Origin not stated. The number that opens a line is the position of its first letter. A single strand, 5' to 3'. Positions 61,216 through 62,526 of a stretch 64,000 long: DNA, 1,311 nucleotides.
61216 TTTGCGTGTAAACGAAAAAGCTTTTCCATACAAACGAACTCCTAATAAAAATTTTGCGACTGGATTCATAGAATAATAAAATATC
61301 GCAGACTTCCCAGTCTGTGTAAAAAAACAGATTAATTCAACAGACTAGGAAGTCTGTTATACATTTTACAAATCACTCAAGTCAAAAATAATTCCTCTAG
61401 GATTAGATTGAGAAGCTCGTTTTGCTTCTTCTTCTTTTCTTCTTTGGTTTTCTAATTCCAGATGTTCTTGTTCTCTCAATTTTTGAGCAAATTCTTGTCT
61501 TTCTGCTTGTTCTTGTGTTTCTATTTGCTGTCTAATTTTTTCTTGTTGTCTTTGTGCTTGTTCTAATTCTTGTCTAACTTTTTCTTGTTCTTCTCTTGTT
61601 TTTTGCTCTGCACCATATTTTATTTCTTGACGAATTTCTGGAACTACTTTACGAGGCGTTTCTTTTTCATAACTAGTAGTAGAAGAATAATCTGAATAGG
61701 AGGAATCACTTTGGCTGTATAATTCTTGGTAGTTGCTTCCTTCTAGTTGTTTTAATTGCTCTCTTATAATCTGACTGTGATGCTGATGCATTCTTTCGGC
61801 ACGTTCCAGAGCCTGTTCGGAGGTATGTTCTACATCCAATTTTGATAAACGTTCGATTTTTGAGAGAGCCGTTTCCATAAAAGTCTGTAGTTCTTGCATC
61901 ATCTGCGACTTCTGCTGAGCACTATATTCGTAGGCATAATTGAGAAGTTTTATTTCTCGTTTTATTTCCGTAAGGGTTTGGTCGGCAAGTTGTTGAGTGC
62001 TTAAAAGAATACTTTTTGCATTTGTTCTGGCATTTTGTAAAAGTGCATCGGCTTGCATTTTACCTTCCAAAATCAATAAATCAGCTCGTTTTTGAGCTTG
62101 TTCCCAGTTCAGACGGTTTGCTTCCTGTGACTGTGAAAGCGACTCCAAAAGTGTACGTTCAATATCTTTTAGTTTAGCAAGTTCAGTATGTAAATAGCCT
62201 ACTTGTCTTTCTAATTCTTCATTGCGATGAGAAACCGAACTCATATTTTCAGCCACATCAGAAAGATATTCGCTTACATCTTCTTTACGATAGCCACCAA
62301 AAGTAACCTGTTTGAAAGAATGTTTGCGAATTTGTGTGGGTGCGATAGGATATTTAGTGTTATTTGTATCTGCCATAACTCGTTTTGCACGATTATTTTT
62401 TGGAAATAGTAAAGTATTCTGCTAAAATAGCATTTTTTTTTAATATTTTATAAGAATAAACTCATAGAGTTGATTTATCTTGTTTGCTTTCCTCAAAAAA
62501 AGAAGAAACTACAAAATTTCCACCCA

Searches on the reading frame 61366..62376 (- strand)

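Call 86: search_protein_families(library=pfam, max_evalue=0.00001, proteins=[window:61366-62376:-])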
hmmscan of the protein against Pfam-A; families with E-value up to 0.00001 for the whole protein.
window:61366-62376:- (336 aa): 1 family
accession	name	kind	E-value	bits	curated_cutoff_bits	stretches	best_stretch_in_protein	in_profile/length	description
PF05103.18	DivIVA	-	9.3e-21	74.6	28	1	12-134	2-123/131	DivIVA protein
